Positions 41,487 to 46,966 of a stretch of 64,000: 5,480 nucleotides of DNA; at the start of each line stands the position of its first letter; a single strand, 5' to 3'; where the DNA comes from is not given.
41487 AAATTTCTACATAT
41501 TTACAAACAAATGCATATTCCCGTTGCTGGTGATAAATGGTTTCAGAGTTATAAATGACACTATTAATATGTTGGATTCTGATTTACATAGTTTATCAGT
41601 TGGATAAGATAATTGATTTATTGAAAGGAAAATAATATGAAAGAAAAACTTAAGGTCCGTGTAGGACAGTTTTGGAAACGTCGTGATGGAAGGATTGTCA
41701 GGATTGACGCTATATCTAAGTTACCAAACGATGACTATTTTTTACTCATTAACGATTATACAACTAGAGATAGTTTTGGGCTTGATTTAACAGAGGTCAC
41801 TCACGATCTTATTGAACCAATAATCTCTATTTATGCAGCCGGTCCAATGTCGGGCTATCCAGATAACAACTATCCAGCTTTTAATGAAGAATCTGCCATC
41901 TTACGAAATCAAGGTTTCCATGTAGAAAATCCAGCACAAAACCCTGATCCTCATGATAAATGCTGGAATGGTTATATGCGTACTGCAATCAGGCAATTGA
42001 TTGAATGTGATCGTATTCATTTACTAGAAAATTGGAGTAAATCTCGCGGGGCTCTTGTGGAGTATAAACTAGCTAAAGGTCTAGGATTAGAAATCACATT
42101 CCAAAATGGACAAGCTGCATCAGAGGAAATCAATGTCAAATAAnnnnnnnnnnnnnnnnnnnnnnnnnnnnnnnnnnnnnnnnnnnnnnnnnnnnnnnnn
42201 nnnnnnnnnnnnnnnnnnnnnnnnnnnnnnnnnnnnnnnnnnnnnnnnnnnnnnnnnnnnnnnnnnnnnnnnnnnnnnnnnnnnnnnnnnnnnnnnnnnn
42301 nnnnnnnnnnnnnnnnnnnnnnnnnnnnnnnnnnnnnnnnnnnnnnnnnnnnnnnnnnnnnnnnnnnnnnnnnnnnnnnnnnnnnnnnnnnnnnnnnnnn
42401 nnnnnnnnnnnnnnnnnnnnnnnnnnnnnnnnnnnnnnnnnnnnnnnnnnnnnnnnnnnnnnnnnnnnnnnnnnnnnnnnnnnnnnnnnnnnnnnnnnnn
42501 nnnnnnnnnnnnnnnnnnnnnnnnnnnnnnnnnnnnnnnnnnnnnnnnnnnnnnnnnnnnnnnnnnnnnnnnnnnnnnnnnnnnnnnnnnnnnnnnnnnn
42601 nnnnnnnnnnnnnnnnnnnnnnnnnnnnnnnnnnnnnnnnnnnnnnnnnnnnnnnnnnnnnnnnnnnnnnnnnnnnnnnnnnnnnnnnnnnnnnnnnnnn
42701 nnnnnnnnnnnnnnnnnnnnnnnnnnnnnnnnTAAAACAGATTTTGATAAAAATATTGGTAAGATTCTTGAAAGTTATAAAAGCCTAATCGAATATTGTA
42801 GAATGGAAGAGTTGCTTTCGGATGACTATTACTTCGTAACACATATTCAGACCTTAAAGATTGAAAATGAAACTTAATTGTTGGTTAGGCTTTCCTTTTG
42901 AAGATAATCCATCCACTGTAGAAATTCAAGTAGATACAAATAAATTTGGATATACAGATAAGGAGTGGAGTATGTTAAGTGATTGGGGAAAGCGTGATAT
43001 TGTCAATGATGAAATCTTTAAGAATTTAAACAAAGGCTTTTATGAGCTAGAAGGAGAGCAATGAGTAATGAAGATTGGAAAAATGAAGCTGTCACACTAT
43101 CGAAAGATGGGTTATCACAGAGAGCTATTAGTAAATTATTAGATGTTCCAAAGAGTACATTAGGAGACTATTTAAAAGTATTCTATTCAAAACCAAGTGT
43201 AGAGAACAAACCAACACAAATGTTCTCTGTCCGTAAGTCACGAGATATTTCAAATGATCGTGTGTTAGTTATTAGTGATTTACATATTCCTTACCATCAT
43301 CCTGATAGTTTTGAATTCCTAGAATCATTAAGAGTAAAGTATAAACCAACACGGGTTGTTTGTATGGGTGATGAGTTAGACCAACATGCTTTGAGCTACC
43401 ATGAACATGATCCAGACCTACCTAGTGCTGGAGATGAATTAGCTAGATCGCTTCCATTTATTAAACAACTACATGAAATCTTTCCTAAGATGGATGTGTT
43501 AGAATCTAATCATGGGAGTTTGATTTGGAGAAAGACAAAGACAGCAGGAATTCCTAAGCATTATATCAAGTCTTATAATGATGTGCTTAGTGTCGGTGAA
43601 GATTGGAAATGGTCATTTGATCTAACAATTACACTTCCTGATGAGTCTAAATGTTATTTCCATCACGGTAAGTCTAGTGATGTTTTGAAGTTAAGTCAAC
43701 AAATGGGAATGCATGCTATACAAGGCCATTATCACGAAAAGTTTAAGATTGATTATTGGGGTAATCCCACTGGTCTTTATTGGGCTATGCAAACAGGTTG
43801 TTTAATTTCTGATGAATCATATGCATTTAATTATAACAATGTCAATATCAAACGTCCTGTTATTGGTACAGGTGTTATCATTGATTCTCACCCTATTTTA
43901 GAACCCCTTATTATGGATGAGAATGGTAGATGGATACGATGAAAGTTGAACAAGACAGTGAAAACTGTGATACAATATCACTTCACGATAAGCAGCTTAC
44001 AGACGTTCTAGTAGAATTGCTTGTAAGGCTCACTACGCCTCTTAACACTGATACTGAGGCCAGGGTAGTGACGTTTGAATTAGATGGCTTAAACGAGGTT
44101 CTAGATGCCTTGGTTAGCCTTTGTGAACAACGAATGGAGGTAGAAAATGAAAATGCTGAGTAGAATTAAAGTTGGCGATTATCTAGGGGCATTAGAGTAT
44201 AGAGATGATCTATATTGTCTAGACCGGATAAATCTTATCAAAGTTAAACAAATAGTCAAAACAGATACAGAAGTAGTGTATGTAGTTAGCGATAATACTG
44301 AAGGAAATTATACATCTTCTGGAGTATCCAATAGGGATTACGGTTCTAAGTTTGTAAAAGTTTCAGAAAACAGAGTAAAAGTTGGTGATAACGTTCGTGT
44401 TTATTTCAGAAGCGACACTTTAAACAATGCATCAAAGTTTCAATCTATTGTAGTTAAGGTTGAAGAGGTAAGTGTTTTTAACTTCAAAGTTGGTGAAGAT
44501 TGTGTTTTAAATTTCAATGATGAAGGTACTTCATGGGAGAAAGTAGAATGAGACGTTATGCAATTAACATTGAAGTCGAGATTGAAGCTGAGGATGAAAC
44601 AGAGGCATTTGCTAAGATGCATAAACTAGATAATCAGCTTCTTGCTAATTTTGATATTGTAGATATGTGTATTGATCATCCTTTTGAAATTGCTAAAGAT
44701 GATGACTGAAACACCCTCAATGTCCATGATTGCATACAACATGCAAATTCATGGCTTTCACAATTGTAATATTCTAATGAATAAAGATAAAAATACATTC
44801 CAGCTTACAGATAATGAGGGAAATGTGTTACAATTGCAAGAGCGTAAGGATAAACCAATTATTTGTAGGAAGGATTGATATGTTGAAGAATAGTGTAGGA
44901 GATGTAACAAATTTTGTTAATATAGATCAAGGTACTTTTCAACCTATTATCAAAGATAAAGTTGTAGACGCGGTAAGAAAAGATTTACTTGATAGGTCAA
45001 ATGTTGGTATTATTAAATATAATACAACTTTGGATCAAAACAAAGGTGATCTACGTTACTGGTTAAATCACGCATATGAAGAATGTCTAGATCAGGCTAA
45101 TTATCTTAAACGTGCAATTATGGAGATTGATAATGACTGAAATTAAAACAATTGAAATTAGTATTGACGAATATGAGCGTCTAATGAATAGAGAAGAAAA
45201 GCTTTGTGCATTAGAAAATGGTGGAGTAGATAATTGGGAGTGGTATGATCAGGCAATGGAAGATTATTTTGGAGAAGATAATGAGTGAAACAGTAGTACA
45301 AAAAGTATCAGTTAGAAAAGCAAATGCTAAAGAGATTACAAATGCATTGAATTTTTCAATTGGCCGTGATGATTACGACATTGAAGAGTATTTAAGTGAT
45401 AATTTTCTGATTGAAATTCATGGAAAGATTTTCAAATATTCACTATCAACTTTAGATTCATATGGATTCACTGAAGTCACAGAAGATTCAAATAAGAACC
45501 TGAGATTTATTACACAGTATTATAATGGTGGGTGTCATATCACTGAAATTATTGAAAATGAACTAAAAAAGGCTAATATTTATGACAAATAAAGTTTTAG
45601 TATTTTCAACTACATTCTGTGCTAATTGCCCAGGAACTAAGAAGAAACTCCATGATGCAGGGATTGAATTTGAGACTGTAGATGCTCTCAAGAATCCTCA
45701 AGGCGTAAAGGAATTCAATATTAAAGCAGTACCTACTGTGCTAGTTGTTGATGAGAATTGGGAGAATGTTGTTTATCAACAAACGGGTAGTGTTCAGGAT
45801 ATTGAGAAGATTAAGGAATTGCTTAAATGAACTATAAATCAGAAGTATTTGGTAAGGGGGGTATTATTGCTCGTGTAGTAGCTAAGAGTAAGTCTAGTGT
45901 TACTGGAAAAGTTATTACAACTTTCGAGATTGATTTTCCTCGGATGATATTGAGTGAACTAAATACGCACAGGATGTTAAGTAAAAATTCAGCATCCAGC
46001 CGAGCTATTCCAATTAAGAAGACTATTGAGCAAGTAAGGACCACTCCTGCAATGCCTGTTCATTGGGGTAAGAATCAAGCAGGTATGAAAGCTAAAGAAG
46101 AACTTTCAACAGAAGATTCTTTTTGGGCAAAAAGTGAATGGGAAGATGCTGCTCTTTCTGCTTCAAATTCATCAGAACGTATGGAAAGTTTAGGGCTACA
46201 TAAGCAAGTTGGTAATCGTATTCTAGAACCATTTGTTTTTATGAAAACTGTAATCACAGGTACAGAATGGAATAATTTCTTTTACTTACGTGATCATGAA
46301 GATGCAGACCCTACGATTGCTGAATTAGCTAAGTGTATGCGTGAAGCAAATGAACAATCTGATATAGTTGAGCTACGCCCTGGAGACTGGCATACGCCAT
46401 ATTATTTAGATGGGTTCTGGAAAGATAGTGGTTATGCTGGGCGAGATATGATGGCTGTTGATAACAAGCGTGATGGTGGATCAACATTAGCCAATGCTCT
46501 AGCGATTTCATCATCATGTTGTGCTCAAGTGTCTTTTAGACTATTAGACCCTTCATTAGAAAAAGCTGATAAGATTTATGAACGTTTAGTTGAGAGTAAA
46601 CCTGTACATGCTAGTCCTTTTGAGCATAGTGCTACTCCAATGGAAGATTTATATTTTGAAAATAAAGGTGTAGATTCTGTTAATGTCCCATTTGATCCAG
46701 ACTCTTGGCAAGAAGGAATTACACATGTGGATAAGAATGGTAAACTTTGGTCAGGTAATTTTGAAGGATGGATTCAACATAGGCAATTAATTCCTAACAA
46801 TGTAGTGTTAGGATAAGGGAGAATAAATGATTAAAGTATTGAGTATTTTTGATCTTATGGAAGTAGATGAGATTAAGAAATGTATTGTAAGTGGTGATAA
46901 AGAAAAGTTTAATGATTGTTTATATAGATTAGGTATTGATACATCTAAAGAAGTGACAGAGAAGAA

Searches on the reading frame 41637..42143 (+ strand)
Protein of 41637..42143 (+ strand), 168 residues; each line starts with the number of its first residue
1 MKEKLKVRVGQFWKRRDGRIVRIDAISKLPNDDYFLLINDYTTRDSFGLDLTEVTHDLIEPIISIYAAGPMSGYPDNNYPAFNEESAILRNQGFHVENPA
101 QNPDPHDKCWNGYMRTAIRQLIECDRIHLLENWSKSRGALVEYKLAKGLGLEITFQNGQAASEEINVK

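Call 20: search_protein_families(library=pfam, proteins=[window:41637-42143:+], max_evalue=0.01)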
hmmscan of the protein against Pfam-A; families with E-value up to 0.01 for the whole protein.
window:41637-42143:+ (168 aa): 1 family
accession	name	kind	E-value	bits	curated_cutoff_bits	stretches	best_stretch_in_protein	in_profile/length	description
PF14359.12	DUF4406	-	3e-24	85.7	22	1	64-155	2-91/91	Domain of unknown function (DUF4406)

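Call 21: search_protein_families(library=phrogs, proteins=[window:41637-42143:+], max_evalue=0.001)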
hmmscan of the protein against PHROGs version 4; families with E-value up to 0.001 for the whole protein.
window:41637-42143:+ (168 aa): 5 families
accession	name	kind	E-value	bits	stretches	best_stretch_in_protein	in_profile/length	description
phrog_5781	-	unknown function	2.1e-32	113.4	1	62-158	5-101/220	-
phrog_355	-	DNA, RNA and nucleotide metabolism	8.6e-28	98.4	1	65-164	77-180/249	nucleoside 2-deoxyribosyltransferase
phrog_15484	-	other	1.9e-15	58.2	1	65-155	153-244/253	hydrolase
phrog_12019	-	other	1.7e-13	51.8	1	76-160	28-116/241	MazG-like pyrophosphatase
phrog_31170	-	unknown function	1.1e-05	26.4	1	64-105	2-43/55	-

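Call 22: find_related_loci(query=window:41637-42143:+, collection=viral_contigs, flank=6000)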
Query window:41637-42143:+ (168 aa) in viral_contigs; peptide patterns used: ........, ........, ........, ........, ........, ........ (x = any residue, [..] = any of these).
12 stretches matched a pattern; 5 encode a relative of the query (tblastn E <= 1e-3); 5 distinct loci.
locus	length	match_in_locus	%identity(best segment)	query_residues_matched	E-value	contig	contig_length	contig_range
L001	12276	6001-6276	45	62-154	6e-22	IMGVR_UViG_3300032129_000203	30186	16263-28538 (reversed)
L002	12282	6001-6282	45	57-151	3e-21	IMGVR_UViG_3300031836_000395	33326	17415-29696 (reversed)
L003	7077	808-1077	45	62-152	3e-21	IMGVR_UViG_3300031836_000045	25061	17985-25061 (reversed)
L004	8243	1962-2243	39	62-153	4e-16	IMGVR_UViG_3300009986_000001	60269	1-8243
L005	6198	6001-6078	73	65-90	2e-8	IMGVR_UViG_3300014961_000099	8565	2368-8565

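Call 24: find_encoding_contigs(protein=window:41637-42143:+, flank=10000, max_places=10)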
Protein window:41637-42143:+ (168 aa): no gene with exactly this product is on record in the collection.

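Call 25: find_homologous_proteins(query=window:41637-42143:+, max_evalue=1e-10)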
Query window:41637-42143:+ (168 aa): 13 proteins with E <= 1e-10 among 34 candidates.
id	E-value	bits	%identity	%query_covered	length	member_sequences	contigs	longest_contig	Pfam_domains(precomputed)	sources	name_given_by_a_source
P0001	2.9e-110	384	100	100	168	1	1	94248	PF14359.13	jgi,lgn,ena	-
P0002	1.8e-48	183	57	95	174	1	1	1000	PF14359.13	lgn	-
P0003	4.7e-48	181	58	95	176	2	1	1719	PF14359.13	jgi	-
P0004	2.2e-39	153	51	98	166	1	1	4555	PF14359.13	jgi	-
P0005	9.9e-29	118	64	56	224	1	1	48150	PF14359.13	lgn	-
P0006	1.2e-25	108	56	54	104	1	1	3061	PF14359.13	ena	-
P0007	9.5e-25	106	61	56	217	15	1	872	PF14359.13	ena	-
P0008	2.2e-24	104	55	54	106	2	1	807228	PF14359.13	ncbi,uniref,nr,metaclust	ncbi:DUF4406 domain-containing protein [Acidihalobacter prosperus]|uniref:DUF4406 domain-containing 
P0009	3.6e-24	104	60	52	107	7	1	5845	PF14359.13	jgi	jgi:hypothetical protein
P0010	3.4e-23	100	57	52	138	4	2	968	PF14359.13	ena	-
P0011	7.3e-23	99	52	55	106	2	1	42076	PF14359.13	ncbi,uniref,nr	ncbi:DUF4406 domain-containing protein [uncultured Xylophilus sp.]|uniref:DUF4406 domain-containing 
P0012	1.1e-22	99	57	52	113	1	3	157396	PF14359.13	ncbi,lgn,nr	ncbi:DUF4406 domain-containing protein [Pseudomonas aeruginosa]|nr:DUF4406 domain-containing protein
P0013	2.6e-21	94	56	52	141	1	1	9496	PF14359.13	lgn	-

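Call 26: find_encoding_contigs(protein=P0001, flank=10000, max_places=10)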
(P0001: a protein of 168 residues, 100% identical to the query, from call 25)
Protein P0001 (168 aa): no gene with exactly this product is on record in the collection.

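Call 27: find_encoding_contigs(protein=P0004, flank=10000, max_places=10)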
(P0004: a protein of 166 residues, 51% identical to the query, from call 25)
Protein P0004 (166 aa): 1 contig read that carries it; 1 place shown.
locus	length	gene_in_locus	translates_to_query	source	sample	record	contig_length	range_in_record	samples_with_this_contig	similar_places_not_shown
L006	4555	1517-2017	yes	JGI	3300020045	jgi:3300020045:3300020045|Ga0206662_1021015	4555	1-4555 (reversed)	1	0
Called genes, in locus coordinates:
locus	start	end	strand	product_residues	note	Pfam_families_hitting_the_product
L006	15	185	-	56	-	-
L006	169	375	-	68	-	-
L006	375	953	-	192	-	-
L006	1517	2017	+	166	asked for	PF14359:DUF4406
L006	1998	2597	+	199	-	PF00625:Guanylate_kin, PF01926:MMR_HSR1 (faint), PF13671:AAA_33 (weak)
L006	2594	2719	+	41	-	-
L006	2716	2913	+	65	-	-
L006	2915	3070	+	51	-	-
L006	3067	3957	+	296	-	-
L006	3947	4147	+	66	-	-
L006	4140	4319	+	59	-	-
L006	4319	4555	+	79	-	?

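Call 28: find_encoding_contigs(protein=P0003, flank=10000, max_places=10)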
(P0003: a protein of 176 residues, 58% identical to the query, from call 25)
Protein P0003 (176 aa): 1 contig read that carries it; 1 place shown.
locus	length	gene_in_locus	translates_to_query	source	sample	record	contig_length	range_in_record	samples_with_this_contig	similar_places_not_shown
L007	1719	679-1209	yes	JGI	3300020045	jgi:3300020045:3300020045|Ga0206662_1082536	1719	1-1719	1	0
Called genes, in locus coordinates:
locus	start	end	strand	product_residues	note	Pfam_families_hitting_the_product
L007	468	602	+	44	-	-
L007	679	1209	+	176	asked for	PF14359:DUF4406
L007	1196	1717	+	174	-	?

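Call 35: find_encoding_contigs(protein=P0002, flank=10000, max_places=5)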
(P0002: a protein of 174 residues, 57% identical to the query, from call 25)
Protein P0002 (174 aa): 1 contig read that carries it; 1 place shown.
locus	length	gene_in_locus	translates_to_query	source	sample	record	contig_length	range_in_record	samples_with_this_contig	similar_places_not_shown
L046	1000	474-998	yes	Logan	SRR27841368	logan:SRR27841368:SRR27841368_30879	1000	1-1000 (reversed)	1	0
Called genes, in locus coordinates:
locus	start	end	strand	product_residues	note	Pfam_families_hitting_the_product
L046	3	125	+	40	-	?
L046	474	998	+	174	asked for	PF14359:DUF4406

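Call 36: find_encoding_contigs(protein=P0005, flank=10000, max_places=5)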
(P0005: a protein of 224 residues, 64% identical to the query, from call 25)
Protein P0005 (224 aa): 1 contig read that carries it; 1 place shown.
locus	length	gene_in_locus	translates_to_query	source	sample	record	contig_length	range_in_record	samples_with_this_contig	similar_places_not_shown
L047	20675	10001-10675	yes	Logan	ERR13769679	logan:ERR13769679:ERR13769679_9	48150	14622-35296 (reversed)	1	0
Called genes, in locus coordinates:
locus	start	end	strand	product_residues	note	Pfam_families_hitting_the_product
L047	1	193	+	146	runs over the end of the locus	PF06995:Phage_P2_GpU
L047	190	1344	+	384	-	PF05954:Phage_GPD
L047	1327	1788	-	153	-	PF10686:YAcAr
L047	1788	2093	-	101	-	-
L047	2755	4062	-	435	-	-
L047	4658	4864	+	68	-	-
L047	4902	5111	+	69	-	-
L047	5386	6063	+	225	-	PF04606:Ogr_Delta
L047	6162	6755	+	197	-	-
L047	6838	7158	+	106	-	-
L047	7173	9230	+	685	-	PF05840:Phage_GPA, PF23343:REP_ORF2-G2P (weak)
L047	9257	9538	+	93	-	-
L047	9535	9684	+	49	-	-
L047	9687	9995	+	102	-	-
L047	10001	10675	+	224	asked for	PF14359:DUF4406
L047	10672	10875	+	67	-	-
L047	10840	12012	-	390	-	PF13356:Arm-DNA-bind_3, PF22022:Phage_int_M, PF00589:Phage_integrase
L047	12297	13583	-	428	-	PF04055:Radical_SAM, PF06969:HemN_C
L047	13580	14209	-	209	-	PF01725:Ham1p_like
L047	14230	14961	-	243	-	PF01138:RNase_PH, PF03725:RNase_PH_C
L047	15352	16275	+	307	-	PF03755:YicC-like_N, PF08340:YicC-like_C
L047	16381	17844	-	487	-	PF04851:ResIII, PF00270:DEAD, PF00271:Helicase_C, PF03880:DbpA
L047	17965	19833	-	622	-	PF17297:PEPCK_N, PF00821:PEPCK_GTP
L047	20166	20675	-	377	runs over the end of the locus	PF08007:JmjC_2, PF02311:AraC_binding (faint), PF20514:WHD_ROXA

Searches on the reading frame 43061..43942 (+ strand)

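Call 20: search_protein_families(library=pfam, proteins=[window:43061-43942:+], max_evalue=0.01)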
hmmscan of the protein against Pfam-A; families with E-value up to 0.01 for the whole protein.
window:43061-43942:+ (293 aa): 2 families
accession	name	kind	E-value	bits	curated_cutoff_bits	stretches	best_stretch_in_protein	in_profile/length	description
PF25787.1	HTH_SB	-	2.1e-06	27.8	43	1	4-35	9-40/53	Sleeping Beauty transposase HTH domain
PF13384.12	HTH_23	-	0.0029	17.8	24.6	1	9-35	9-35/50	Homeodomain-like domain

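Call 21: search_protein_families(library=phrogs, proteins=[window:43061-43942:+], max_evalue=0.001)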
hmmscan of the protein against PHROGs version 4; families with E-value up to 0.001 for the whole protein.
window:43061-43942:+ (293 aa): 1 family
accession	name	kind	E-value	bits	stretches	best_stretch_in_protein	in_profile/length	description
phrog_221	-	other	3.1e-58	198.8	1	45-292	90-356/367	metallo-phosphoesterase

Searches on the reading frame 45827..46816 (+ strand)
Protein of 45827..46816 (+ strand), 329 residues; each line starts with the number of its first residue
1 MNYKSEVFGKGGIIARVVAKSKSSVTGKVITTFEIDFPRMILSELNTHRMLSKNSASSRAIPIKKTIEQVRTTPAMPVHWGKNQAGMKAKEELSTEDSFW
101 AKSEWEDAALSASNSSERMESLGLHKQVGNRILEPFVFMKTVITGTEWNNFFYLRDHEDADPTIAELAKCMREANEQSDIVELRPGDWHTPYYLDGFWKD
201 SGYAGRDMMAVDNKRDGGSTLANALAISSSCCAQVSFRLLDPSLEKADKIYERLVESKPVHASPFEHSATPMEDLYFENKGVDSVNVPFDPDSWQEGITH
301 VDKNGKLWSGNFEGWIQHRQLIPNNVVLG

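Call 59: search_protein_families(library=pfam, proteins=[window:45827-46816:+], max_evalue=0.001)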
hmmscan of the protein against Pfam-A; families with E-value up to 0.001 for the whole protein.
window:45827-46816:+ (329 aa): 1 family
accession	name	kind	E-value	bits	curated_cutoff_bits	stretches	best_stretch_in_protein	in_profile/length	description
PF02511.20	Thy1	-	3.3e-10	40.5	24.8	1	12-174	40-184/191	Thymidylate synthase complementing protein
